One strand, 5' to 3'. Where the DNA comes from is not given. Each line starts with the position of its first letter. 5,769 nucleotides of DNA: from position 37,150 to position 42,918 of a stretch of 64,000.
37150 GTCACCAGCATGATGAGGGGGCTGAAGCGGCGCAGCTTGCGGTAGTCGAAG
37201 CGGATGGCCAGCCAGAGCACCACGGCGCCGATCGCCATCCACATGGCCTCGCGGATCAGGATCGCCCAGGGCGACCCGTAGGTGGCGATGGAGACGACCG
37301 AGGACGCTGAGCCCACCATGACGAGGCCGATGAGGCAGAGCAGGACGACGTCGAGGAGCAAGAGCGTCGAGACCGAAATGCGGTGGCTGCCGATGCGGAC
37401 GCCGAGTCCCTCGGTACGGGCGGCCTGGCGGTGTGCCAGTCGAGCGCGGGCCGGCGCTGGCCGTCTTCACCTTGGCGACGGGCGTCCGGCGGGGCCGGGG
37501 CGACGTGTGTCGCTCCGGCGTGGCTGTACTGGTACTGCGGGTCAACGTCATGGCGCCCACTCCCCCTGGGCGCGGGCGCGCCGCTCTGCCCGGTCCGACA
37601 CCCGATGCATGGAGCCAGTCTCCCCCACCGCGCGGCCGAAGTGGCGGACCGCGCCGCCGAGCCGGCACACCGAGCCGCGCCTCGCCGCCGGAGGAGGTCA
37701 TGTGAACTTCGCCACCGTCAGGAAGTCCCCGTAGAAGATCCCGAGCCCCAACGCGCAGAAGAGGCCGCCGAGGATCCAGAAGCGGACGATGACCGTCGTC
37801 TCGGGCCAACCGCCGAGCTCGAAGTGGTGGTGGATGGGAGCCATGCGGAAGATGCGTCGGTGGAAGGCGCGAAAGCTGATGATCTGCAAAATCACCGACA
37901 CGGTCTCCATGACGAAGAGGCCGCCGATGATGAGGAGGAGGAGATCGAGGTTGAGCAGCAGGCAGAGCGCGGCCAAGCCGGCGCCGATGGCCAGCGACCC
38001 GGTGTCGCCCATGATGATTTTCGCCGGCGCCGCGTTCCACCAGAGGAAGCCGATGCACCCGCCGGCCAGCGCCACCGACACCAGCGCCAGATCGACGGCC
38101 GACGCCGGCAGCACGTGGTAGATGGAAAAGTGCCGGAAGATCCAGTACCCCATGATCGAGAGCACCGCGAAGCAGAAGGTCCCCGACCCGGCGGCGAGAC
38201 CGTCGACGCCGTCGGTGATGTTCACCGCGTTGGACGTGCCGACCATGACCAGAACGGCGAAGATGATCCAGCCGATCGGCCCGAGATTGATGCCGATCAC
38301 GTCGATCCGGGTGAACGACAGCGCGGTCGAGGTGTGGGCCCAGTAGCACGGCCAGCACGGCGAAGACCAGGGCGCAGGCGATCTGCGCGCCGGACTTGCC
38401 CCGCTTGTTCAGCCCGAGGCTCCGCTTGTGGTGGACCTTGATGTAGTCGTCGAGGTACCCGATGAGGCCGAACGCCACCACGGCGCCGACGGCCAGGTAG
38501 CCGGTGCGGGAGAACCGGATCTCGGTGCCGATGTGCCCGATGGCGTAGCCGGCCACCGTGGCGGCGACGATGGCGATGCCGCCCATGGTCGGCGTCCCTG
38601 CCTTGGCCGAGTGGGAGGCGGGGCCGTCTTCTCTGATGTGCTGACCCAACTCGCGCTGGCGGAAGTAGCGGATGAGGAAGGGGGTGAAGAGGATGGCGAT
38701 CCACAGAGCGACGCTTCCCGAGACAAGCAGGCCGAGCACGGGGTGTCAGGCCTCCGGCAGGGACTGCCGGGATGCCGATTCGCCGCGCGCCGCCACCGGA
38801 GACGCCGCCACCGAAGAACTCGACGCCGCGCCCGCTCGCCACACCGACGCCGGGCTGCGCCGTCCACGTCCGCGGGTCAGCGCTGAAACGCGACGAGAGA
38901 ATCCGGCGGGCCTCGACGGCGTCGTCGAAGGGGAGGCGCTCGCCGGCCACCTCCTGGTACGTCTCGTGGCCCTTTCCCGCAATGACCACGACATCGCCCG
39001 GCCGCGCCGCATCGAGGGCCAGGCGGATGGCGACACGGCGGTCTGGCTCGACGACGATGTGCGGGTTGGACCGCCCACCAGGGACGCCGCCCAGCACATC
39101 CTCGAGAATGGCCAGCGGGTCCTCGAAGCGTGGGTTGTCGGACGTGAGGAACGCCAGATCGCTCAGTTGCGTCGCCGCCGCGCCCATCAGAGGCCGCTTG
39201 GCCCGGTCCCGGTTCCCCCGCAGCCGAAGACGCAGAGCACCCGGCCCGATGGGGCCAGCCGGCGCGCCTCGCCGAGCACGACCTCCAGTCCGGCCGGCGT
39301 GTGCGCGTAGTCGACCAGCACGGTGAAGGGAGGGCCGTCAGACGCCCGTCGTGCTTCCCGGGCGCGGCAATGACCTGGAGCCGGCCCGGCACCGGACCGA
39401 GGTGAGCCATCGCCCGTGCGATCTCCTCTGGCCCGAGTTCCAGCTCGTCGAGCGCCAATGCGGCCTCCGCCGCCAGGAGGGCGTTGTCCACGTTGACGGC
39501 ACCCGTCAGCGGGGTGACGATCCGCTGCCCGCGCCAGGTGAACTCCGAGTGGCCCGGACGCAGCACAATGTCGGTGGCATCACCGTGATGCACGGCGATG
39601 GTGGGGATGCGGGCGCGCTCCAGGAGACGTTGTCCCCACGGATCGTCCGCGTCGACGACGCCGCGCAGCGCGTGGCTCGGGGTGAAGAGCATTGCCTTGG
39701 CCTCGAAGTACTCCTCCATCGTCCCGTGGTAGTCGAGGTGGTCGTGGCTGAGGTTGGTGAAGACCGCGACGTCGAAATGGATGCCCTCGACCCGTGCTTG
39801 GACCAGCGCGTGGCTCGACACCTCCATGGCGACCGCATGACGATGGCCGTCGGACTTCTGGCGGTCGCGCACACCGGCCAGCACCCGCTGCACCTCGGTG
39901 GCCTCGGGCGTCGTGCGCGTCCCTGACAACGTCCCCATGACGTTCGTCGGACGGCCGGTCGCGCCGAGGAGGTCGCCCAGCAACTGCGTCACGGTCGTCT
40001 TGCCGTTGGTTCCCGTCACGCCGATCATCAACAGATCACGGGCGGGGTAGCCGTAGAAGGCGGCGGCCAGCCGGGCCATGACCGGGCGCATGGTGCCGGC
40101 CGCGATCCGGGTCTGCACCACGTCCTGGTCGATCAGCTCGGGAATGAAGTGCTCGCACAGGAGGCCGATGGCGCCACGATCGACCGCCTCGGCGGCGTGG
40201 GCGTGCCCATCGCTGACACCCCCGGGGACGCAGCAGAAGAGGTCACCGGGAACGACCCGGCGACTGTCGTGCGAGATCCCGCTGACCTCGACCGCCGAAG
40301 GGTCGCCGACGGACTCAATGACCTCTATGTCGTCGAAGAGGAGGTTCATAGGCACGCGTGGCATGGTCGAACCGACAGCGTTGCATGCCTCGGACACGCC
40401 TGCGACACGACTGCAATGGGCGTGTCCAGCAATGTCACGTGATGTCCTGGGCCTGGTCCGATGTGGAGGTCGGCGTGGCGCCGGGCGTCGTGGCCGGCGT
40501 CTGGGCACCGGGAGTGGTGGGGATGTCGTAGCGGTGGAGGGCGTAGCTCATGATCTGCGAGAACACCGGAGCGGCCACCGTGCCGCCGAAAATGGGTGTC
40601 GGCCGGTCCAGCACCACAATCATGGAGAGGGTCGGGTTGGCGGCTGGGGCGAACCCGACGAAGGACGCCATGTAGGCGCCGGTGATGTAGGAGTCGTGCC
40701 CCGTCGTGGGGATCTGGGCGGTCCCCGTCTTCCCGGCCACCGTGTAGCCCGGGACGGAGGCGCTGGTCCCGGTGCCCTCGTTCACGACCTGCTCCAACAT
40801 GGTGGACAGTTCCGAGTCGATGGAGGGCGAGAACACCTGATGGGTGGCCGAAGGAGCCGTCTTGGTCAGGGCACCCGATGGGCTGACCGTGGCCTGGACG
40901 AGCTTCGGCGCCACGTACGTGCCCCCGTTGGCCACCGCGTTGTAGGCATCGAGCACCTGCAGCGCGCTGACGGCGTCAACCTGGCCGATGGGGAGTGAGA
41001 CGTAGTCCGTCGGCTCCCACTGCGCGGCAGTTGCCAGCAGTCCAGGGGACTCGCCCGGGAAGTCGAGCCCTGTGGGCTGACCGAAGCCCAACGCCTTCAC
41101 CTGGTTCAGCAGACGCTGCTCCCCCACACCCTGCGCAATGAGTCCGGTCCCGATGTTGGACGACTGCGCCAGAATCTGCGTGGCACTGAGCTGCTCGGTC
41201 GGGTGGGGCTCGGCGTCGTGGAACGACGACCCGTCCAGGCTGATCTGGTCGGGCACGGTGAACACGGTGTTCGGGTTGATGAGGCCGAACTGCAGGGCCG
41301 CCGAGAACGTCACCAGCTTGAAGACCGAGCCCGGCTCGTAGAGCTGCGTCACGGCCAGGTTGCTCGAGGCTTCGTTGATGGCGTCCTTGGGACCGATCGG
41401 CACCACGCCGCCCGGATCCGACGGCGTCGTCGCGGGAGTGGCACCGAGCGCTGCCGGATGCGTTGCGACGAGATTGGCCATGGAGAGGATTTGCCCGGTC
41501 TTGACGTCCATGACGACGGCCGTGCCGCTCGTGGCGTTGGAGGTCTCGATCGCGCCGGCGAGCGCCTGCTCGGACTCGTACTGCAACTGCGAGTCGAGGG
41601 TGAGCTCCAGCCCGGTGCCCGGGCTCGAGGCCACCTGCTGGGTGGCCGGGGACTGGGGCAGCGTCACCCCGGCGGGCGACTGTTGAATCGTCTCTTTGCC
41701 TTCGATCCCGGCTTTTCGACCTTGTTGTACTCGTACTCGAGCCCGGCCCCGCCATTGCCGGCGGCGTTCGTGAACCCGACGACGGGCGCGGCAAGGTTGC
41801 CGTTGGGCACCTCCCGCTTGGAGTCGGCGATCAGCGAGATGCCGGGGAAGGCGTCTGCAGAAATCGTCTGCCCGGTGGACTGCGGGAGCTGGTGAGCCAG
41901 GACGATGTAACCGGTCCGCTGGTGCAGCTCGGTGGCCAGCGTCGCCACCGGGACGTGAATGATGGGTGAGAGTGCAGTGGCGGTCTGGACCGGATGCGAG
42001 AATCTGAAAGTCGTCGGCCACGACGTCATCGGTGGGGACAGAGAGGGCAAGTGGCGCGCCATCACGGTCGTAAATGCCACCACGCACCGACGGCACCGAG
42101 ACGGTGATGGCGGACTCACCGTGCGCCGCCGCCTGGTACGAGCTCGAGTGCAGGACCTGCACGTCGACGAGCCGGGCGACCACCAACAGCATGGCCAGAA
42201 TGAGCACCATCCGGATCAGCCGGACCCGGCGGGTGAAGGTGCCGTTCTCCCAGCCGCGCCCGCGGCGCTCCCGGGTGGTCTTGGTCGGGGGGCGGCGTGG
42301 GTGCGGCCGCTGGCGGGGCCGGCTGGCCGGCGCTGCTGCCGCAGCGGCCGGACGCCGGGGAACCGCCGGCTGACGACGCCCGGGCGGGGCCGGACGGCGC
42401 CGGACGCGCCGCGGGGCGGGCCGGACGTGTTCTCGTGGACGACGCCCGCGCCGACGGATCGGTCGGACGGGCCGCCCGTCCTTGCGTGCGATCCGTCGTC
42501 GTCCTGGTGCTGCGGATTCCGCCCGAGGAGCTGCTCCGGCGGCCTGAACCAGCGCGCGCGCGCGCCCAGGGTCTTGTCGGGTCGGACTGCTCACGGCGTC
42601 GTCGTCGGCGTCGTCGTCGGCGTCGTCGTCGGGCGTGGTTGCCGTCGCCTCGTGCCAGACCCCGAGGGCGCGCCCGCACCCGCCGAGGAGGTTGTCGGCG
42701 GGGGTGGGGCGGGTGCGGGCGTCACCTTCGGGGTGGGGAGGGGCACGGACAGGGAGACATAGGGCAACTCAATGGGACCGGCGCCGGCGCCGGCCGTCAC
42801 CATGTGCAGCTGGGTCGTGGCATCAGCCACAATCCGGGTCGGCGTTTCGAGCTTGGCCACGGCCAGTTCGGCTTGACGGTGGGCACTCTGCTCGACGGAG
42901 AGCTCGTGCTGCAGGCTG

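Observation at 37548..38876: dcw cluster lacks murD and murF at their canonical positions; only ~140-150 nt stubs remain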

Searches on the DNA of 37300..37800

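Call 32: search_rna_families(source=window, start=37300, end=37800, threshold=evalue, max_evalue=10)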
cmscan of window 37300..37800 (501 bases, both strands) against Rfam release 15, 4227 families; matches with E-value up to 10: 1.
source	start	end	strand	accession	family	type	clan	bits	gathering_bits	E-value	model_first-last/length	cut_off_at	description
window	37325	37374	+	RF02163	sR-tMet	Gene; snRNA; snoRNA; CD-box;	-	15.6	50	6.4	1-72/72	no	Small nucleolar RNA sR-tMet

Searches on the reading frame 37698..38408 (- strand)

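Call 5: search_protein_families(library=pfam, proteins=[window:37698-38408:-], max_evalue=0.01)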
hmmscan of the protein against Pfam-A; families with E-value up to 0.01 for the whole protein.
window:37698-38408:- (236 aa): 1 family
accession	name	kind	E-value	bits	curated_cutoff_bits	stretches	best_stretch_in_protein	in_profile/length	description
PF00953.26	Glycos_transf_4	-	1.4e-25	90.6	27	1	30-152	45-159/160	Glycosyl transferase family 4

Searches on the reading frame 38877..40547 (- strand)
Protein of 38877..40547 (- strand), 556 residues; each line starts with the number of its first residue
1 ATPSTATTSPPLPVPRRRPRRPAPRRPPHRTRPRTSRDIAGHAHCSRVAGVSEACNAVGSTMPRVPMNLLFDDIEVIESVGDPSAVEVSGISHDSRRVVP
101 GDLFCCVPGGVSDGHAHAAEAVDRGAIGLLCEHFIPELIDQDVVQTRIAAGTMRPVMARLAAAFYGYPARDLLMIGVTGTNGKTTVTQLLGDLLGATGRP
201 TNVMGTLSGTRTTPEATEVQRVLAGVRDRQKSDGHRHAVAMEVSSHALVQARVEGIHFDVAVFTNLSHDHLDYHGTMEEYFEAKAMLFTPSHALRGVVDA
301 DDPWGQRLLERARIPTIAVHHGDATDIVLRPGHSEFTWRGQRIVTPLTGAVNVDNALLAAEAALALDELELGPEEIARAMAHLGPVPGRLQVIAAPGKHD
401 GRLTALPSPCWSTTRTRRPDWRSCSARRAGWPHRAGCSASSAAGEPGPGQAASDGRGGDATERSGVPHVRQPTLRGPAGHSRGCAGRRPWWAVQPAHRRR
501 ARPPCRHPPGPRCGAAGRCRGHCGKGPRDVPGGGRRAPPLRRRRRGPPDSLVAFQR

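Call 5: search_protein_families(library=pfam, proteins=[window:38877-40547:-], max_evalue=0.01)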
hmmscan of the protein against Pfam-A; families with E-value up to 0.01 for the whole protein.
window:38877-40547:- (556 aa): 2 families
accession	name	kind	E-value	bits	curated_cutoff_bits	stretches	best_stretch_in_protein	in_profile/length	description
PF08245.18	Mur_ligase_M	-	1.8e-40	139.5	24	1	177-362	1-199/200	Mur ligase middle domain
PF01225.30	Mur_ligase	-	2e-05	25.3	21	1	87-162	1-92/95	Mur ligase family, catalytic domain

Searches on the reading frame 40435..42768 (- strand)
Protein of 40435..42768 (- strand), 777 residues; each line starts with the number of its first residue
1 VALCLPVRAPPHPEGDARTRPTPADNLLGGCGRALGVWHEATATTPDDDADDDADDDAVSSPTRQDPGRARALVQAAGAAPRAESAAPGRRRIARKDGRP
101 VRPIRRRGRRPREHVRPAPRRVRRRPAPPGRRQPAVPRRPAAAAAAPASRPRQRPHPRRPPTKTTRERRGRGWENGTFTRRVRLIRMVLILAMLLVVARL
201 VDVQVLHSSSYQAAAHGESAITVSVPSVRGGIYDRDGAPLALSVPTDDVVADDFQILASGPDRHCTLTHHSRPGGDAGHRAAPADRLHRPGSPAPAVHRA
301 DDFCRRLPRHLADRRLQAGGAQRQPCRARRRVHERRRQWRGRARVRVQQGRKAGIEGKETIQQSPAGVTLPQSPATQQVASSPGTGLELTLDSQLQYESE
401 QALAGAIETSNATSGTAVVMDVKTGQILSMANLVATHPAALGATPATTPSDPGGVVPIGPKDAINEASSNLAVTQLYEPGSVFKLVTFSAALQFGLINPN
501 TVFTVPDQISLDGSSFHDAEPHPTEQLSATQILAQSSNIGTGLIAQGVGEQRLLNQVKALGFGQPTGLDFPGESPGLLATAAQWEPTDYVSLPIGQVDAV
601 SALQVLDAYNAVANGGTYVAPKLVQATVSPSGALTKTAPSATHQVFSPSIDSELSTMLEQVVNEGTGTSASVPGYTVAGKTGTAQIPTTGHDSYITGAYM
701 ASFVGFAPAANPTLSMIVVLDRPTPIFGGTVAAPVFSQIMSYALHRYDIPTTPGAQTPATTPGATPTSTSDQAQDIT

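Call 5: search_protein_families(library=pfam, proteins=[window:40435-42768:-], max_evalue=0.01)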
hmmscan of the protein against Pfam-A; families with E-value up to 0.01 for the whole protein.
window:40435-42768:- (777 aa): 1 family
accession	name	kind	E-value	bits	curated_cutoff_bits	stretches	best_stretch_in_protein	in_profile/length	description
PF00905.27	Transpeptidase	-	2.7e-70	237.4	22.1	1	415-740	1-298/299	Penicillin binding protein transpeptidase domain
